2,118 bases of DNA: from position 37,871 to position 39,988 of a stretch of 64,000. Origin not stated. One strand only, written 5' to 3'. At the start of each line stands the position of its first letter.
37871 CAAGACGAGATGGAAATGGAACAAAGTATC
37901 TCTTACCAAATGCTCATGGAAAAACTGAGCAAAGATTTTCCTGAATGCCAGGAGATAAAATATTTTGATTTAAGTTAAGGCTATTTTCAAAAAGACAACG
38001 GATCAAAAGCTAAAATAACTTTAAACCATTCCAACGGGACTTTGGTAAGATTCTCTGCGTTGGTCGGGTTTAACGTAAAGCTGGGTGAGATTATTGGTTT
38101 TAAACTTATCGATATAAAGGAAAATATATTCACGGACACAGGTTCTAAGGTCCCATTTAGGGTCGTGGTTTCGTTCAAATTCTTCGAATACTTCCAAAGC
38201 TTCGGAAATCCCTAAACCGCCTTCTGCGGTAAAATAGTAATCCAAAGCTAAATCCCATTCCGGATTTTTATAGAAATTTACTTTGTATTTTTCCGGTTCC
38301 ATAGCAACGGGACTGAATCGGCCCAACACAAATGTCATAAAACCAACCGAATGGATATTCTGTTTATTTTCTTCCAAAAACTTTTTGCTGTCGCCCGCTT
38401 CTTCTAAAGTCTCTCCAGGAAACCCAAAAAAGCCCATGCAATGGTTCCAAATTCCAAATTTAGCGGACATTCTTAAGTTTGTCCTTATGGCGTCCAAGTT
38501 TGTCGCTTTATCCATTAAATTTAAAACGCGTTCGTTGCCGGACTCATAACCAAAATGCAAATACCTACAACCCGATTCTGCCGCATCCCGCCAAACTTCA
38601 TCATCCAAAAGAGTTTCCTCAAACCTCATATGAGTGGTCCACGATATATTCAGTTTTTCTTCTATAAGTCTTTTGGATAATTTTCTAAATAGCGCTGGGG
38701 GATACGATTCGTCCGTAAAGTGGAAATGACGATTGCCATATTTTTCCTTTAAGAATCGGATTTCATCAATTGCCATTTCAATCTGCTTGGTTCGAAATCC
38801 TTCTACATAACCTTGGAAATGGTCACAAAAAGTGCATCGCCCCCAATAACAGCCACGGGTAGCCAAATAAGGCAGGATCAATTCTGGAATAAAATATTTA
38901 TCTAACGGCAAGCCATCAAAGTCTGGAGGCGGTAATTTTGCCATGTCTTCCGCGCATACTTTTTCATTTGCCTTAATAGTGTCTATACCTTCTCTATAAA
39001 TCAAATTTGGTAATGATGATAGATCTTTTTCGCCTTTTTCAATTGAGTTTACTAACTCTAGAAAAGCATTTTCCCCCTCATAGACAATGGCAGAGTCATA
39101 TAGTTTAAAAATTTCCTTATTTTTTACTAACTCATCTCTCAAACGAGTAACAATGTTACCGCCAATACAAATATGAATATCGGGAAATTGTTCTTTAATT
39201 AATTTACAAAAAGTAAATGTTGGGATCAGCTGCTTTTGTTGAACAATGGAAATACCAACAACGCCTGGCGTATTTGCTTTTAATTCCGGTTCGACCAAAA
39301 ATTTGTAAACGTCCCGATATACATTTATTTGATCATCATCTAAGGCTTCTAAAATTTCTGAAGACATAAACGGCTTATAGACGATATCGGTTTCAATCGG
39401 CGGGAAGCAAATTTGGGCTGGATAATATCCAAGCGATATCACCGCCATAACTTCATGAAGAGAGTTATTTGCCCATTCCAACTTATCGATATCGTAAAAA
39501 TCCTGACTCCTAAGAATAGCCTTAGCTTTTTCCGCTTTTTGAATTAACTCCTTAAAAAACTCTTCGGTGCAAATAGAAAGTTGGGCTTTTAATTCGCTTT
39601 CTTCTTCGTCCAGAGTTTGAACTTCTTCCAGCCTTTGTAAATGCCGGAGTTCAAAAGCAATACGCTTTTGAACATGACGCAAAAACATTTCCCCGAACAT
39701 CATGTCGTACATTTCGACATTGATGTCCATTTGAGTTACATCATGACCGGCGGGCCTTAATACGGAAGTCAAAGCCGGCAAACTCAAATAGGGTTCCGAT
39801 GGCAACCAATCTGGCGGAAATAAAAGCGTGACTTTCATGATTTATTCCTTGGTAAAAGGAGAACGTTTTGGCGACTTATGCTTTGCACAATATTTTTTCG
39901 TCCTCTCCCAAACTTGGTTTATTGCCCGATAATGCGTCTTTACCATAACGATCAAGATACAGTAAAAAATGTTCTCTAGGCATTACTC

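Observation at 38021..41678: Orphan tandem pair of ~600-aa B12-binding radical-SAM paralogues with a C-x4-C-x2-C motif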

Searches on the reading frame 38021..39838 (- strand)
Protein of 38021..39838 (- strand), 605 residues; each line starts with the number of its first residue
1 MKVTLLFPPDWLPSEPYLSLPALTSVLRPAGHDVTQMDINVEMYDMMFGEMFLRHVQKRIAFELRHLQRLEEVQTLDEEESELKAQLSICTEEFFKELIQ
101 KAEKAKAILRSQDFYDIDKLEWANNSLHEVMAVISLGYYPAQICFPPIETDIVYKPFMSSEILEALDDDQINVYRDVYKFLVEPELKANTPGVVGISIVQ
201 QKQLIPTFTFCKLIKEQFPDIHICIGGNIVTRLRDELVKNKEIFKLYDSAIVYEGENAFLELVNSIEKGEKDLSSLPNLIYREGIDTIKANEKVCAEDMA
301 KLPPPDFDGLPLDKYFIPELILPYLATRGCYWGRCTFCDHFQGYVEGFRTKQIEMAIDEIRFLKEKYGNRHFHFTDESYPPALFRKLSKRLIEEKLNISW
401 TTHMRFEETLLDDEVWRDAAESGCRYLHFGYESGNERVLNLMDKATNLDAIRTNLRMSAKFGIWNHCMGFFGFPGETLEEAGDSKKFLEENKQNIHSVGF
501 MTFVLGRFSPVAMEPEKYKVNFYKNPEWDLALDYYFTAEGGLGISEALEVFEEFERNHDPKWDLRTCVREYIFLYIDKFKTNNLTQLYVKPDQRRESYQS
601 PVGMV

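Call 3: search_protein_families(library=pfam, proteins=[window:38021-39838:-], max_evalue=0.1)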
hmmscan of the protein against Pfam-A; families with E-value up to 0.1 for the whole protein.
window:38021-39838:- (605 aa): 2 families
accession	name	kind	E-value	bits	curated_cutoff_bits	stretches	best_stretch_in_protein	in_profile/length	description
PF04055.27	Radical_SAM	-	1.1e-16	61.8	29.5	1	326-487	3-165/166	Radical SAM superfamily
PF02310.24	B12-binding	-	2.2e-07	31.2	32.1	1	184-262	45-120/121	B12 binding domain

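Call 4: search_protein_families(library=ncbifam, proteins=[window:38021-39838:-], max_evalue=0.1)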
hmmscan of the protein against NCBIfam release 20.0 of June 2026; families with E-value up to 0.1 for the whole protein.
window:38021-39838:- (605 aa): 19 families
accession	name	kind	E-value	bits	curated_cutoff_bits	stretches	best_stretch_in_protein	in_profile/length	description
TIGR04479.1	bcpD_PhpK_rSAM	subfamily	7.6e-35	120.2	600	1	169-521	90-437/504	PhpK family radical SAM P-methyltransferase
TIGR03975.1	rSAM_ocin_1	subfamily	3.3e-33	115.1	281.85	1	184-520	122-459/606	RiPP maturation radical SAM C-methyltransferase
NF050148.1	rSAM_ApyD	equivalog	4.6e-25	88.1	750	1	185-484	69-359/645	RiPP biosynthesis radical SAM protein ApyD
TIGR04385.1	B12_rSAM_cofa1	equivalog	5.2e-25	88.6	450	1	172-497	44-369/438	B12 lower ligand biosynthesis radical SAM protein BzaD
TIGR03471.1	HpnJ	equivalog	1.3e-22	80.4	577.6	1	210-488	87-362/472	hopanoid biosynthesis associated radical SAM protein HpnJ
NF038361.1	rSAM_Sden_1168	equivalog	3.4e-19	68.8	575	1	171-491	116-451/560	Sden_1168 family B12-binding radical SAM P-methyltransferase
TIGR02026.1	BchE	equivalog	2e-17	63.2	481.35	1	185-480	58-354/497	magnesium-protoporphyrin IX monomethyl ester anaerobic oxidative cyclase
TIGR04072.2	rSAM_ladder_B12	equivalog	4.3e-17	61.9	360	1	210-486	89-344/443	lipid biosynthesis B12-binding/radical SAM protein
TIGR04367.1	HpnR_B12_rSAM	equivalog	4.3e-16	58.5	650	1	185-463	55-325/490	hopanoid C-3 methylase HpnR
TIGR04014.1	B12_SAM_MJ_0865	equivalog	1.7e-13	50.2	360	1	247-491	90-336/434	methyl-coenzyme M reductase glutamine C-methyltransferase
NF040542.1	rSAM_RCCLKC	equivalog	1.5e-12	47.4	450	1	154-492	11-351/423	arsinothricin biosynthesis radical SAM protein ArsL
TIGR04013.1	B12_SAM_MJ_1487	hypoth_equivalog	2.6e-12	46.3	251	2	186-364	38-193/382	TIGR04013 family B12-binding domain/radical SAM domain-containing protein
NF040546.1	rSAM_CUAEP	equivalog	4.7e-08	32.2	500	1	211-491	68-341/468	CUAEP/CCAEP-tail radical SAM (seleno)protein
NF045585.1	rSAM_slr0320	equivalog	7.9e-06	24.6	775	1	326-464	240-380/511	photosystem II high light acclimation radical SAM protein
TIGR04190.1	B12_SAM_Ta0216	equivalog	9.4e-06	24.5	500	1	210-293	99-178/554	TIGR04190 family B12-binding domain/radical SAM domain protein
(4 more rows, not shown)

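Call 7: search_solved_structures(query=window:38021-39838:-, max_evalue=0.01, show_alignments=3)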
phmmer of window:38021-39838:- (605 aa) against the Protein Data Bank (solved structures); distinct sequences matched with E-value up to 0.01: 2.
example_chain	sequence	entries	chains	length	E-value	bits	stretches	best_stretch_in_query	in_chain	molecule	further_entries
5ul2_A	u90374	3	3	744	1.9e-05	26.5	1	189-474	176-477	OxsB protein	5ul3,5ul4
9ccb_A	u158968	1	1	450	0.00021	23.1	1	260-481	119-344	Radical SAM core domain-containing protein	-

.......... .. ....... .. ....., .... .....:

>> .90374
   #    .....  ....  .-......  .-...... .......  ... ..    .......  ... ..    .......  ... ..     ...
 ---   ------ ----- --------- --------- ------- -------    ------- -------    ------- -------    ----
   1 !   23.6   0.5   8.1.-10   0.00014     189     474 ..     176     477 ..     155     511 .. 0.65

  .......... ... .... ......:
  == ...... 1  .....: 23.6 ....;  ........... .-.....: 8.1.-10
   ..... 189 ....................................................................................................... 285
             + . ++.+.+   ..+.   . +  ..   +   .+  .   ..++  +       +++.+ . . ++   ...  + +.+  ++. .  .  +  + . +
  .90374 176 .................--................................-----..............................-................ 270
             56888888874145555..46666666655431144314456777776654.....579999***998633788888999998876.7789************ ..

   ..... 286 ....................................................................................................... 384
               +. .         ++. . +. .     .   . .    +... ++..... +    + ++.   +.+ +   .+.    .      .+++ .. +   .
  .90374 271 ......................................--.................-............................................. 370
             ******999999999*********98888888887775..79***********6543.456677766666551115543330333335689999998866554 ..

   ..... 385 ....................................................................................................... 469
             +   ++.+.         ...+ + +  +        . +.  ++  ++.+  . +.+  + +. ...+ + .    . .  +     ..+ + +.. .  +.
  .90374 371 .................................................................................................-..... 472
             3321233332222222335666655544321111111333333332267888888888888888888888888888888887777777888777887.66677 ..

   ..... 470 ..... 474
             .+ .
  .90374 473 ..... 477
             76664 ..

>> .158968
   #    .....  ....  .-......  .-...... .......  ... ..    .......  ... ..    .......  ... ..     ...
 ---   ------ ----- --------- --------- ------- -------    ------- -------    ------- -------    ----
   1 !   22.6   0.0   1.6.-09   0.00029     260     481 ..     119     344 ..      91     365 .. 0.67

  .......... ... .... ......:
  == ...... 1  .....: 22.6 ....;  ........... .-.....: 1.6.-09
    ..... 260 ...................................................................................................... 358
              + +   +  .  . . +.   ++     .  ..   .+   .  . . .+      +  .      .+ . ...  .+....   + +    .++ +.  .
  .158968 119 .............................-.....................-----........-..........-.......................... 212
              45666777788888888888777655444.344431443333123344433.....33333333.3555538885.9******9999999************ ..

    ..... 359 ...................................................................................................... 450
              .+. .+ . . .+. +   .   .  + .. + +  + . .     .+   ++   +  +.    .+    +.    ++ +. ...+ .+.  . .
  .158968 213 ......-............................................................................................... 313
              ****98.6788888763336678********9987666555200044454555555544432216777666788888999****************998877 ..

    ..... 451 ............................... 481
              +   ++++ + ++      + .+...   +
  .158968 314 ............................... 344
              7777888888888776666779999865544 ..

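Call 12: find_homologous_proteins(query=window:38021-39838:-, max_evalue=1e-10)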
Query window:38021-39838:- (605 aa): 2640 proteins with E <= 1e-10 among 8000 candidates; the best 120 are listed.
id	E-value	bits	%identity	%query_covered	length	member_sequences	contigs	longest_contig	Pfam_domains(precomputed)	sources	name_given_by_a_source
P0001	0.0e+0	1347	94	100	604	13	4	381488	PF04055.28,PF02310.25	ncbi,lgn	-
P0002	0.0e+0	1130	78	100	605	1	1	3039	PF04055.28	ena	-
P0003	0.0e+0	1114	76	100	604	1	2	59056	PF04055.28,PF02310.25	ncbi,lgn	ncbi:MAG: B12-binding domain-containing radical SAM protein [Nitrospinales bacterium]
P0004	0.0e+0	1099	76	100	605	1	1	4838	PF04055.28,PF02310.25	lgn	-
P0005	0.0e+0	1097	75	100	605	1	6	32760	PF04055.28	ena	-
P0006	0.0e+0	1096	75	100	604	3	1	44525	PF04055.28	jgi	-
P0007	0.0e+0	1081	75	100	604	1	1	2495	PF04055.28,PF02310.25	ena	-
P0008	0.0e+0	1073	74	100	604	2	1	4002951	PF04055.28,PF02310.25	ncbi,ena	-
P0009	0.0e+0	1072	73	100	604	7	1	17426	PF04055.28,PF02310.25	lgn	-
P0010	0.0e+0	1071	74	100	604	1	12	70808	PF04055.28,PF02310.25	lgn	-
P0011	0.0e+0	1065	72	100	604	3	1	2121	PF04055.28,PF02310.25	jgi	jgi:hypothetical protein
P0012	0.0e+0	1065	73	100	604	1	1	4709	PF04055.28,PF02310.25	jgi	jgi:hypothetical protein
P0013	0.0e+0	1065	74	100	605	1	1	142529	PF04055.28,PF02310.25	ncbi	-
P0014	0.0e+0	1063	73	100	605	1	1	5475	PF04055.28,PF02310.25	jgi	jgi:radical SAM superfamily enzyme YgiQ (UPF0313 family)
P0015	0.0e+0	1062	74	100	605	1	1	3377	PF04055.28,PF02310.25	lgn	-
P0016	0.0e+0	1061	73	100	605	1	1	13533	PF04055.28,PF02310.25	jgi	jgi:radical SAM superfamily enzyme YgiQ (UPF0313 family)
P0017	0.0e+0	1060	73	100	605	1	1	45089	PF04055.28,PF02310.25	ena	-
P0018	0.0e+0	1060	73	100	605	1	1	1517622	PF04055.28,PF02310.25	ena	-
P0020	0.0e+0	1058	73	100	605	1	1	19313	PF04055.28,PF02310.25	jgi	-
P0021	0.0e+0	1057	73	100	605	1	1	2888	PF04055.28,PF02310.25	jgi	jgi:radical SAM superfamily enzyme YgiQ (UPF0313 family)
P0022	0.0e+0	1057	73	100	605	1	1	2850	PF04055.28,PF02310.25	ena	-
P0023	0.0e+0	1055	73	100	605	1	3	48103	PF04055.28,PF02310.25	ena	-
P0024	0.0e+0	1055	73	100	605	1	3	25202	PF04055.28,PF02310.25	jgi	jgi:radical SAM superfamily enzyme YgiQ (UPF0313 family)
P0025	0.0e+0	1054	73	100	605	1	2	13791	PF04055.28,PF02310.25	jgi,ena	jgi:radical SAM superfamily enzyme YgiQ (UPF0313 family)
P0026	0.0e+0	1054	73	100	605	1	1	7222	PF04055.28,PF02310.25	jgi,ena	-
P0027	0.0e+0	1054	73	100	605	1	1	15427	PF04055.28,PF02310.25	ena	-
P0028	0.0e+0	1053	73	100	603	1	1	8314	PF04055.28,PF02310.25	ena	-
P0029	0.0e+0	1052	72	100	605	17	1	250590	PF04055.28,PF02310.25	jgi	jgi:anaerobic magnesium-protoporphyrin IX monomethyl ester cyclase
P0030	0.0e+0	1052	73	100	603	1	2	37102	PF04055.28,PF02310.25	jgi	-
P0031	0.0e+0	1052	73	100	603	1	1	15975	PF04055.28,PF02310.25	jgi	-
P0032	0.0e+0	1051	73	100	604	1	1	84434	PF04055.28,PF02310.25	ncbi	-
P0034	0.0e+0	1051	73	100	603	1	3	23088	PF04055.28,PF02310.25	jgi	-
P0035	0.0e+0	1050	72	100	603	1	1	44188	PF04055.28,PF02310.25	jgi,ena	-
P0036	0.0e+0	1049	72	100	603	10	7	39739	PF04055.28,PF02310.25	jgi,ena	-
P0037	0.0e+0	1049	72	100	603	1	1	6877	PF04055.28,PF02310.25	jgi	jgi:radical SAM superfamily enzyme YgiQ (UPF0313 family)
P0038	0.0e+0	1048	72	100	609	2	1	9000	PF04055.28,PF02310.25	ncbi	-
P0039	0.0e+0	1048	72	100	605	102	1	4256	PF04055.28,PF02310.25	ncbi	-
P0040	0.0e+0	1048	72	100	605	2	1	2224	PF04055.28,PF02310.25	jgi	jgi:anaerobic magnesium-protoporphyrin IX monomethyl ester cyclase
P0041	0.0e+0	1047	73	100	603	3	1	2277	PF04055.28,PF02310.25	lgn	-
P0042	0.0e+0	1047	72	100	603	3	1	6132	PF04055.28,PF02310.25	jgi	-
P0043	0.0e+0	1047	73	100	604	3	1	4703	PF04055.28,PF02310.25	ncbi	-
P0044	0.0e+0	1045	72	100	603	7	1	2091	PF04055.28,PF02310.25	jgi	jgi:radical SAM superfamily enzyme YgiQ (UPF0313 family)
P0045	0.0e+0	1044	72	100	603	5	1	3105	PF04055.28,PF02310.25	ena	-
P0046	0.0e+0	1044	72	100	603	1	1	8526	PF04055.28,PF02310.25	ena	-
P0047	0.0e+0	1043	73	100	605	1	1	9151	PF04055.28,PF02310.25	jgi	jgi:radical SAM superfamily enzyme YgiQ (UPF0313 family)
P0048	0.0e+0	1042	71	100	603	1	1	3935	PF04055.28,PF02310.25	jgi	-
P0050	0.0e+0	1042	72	100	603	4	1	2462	PF04055.28,PF02310.25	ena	-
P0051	0.0e+0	1041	73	100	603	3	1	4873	PF04055.28,PF02310.25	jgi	jgi:radical SAM superfamily enzyme YgiQ (UPF0313 family)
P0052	0.0e+0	1041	72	100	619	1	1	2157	PF04055.28,PF02310.25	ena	-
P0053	0.0e+0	1040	72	100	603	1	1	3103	PF04055.28,PF02310.25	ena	-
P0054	0.0e+0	1040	72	100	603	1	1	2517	PF04055.28,PF02310.25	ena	-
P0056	0.0e+0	1040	72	100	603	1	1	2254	PF04055.28,PF02310.25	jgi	-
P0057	0.0e+0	1040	73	100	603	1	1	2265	PF04055.28,PF02310.25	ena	-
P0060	0.0e+0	1037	72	100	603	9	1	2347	PF04055.28,PF02310.25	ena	-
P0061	0.0e+0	1037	73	100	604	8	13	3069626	PF04055.28,PF02310.25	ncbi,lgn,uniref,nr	ncbi:B12-binding domain-containing radical SAM protein [Nitrospina gracilis]|uniref:B12-binding doma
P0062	0.0e+0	1037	72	100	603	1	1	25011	PF04055.28,PF02310.25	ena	-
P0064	0.0e+0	1036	73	100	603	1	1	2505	PF04055.28,PF02310.25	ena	-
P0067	0.0e+0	1036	72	100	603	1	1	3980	PF04055.28,PF02310.25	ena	-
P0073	0.0e+0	1034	72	100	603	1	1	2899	PF04055.28,PF02310.25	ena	-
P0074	0.0e+0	1034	71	100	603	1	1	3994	PF04055.28,PF02310.25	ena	-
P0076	0.0e+0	1034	72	100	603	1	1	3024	PF04055.28,PF02310.25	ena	-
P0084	0.0e+0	1033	72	100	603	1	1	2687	PF04055.28,PF02310.25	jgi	-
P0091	0.0e+0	1032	72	100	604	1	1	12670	PF04055.28,PF02310.25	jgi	jgi:hypothetical protein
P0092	0.0e+0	1032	72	100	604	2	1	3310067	PF04055.28,PF02310.25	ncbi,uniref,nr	ncbi:MAG: radical SAM protein [Candidatus Nitrohelix vancouverensis]|uniref:Radical SAM protein n=1 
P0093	0.0e+0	1031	72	100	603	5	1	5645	PF04055.28,PF02310.25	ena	-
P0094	0.0e+0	1031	72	100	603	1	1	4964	PF04055.28,PF02310.25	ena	-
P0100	0.0e+0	1031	72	100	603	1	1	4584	PF04055.28,PF02310.25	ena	-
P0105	0.0e+0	1030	72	100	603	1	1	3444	PF04055.28,PF02310.25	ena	-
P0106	0.0e+0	1029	72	100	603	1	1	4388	PF04055.28,PF02310.25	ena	-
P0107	0.0e+0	1029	72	100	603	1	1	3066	PF04055.28,PF02310.25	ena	-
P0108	0.0e+0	1029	72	100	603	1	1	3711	PF04055.28,PF02310.25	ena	-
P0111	0.0e+0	1028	71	100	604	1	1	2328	PF04055.28,PF02310.25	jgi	jgi:radical SAM superfamily enzyme YgiQ (UPF0313 family)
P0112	0.0e+0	1028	72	100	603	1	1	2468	PF04055.28,PF02310.25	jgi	-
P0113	0.0e+0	1028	72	100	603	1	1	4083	PF04055.28,PF02310.25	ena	-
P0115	0.0e+0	1028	72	100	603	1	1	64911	PF04055.28,PF02310.25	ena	-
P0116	0.0e+0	1028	71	100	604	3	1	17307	PF04055.28,PF02310.25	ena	-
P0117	0.0e+0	1028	72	100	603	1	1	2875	PF04055.28,PF02310.25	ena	-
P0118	0.0e+0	1027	72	100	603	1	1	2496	PF04055.28,PF02310.25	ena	-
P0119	0.0e+0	1027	72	100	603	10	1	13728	PF04055.28,PF02310.25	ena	-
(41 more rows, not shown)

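Call 14: find_encoding_contigs(protein=P0061, flank=10000, max_places=3)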
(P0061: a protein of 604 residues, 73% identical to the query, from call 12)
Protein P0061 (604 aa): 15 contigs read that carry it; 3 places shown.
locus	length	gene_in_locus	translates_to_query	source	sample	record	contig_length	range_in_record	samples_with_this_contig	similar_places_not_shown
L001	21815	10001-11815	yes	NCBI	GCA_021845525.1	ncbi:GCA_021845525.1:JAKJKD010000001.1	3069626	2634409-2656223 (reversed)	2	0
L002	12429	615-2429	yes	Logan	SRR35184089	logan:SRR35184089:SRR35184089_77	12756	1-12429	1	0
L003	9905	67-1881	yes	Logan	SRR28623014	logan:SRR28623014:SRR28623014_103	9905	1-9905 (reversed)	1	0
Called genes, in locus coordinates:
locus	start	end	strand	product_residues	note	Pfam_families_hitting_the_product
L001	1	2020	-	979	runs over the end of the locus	-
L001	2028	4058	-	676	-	PF14522:Cytochrome_C7 (faint), PF14537:Cytochrom_c3_2 (faint), PF22113:Mtrc-MtrF_II-IV_dom (faint)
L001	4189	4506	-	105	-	PF01627:Hpt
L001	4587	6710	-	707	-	PF02922:CBM_48, PF00128:Alpha-amylase (faint), PF21331:Isoamylase_C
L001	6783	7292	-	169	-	PF13474:SnoaL_3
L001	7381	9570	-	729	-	PF08450:SGL (faint), PF06739:SBBP (faint), PF06977:SdiA-regulated (faint), PF07494:Reg_prop (faint), PF11765:Hyphal_reg_CWP (faint), PF25021:TEN_NHL (weak), PF01436:NHL (weak), PF25021:TEN_NHL, +5 more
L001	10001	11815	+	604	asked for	PF02310:B12-binding, PF04055:Radical_SAM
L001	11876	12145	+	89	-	-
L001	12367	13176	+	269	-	PF01678:DAP_epimerase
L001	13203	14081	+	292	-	PF00701:DHDPS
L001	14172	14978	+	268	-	PF01113:DapB_N, PF05173:DapB_C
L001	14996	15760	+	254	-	PF00174:Oxidored_molyb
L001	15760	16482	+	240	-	PF03781:FGE-sulfatase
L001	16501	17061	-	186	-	-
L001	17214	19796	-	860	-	PF17152:CHASE8, PF00672:HAMP (weak), PF08448:PAS_4, PF13426:PAS_9 (weak), PF00512:HisKA, PF02518:HATPase_c, PF00072:Response_reg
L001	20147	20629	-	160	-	-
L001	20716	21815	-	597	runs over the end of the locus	PF03781:FGE-sulfatase, PF02683:DsbD_TM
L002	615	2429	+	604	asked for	PF02310:B12-binding, PF04055:Radical_SAM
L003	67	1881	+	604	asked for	PF02310:B12-binding, PF04055:Radical_SAM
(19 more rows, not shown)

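Call 15: find_encoding_contigs(protein=P0092, flank=10000, max_places=2)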
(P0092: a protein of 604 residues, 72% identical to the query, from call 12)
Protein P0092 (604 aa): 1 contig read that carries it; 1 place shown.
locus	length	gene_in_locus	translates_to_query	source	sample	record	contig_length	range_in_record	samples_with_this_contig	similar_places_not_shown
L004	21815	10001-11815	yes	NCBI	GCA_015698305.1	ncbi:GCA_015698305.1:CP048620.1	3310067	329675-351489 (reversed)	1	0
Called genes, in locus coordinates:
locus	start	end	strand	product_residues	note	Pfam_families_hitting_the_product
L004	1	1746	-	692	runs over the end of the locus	PF02878:PGM_PMM_I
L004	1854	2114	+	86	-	PF20660:DUF6812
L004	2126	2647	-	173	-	PF00994:MoCF_biosynth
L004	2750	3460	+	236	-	PF00106:adh_short, PF01370:Epimerase (faint), PF08659:KR, PF13561:adh_short_C2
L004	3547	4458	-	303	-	PF14338:Mrr_N, PF04471:Mrr_cat, PF22722:NA-iREase1 (weak), PF13156:Mrr_cat_2 (weak)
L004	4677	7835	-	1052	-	PF00909:Ammonium_transp, PF00989:PAS, PF08448:PAS_4 (weak), PF13426:PAS_9, PF00512:HisKA, PF02518:HATPase_c, PF00072:Response_reg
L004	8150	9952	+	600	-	PF02310:B12-binding (faint), PF04055:Radical_SAM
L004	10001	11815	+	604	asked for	PF02310:B12-binding (faint), PF04055:Radical_SAM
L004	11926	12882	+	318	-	PF01497:Peripla_BP_2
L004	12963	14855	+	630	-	PF01134:GIDA, PF07992:Pyr_redox_2 (weak), PF12831:FAD_oxidored (faint), PF21680:GIDA_C_1st, PF13932:SAM_GIDA_C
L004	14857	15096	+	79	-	PF16256:DUF4911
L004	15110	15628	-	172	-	PF00156:Pribosyltran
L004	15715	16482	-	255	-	PF01476:LysM, PF01551:Peptidase_M23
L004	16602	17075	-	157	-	PF14366:DUF4410 (faint)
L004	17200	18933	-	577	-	PF03781:FGE-sulfatase, PF02683:DsbD_TM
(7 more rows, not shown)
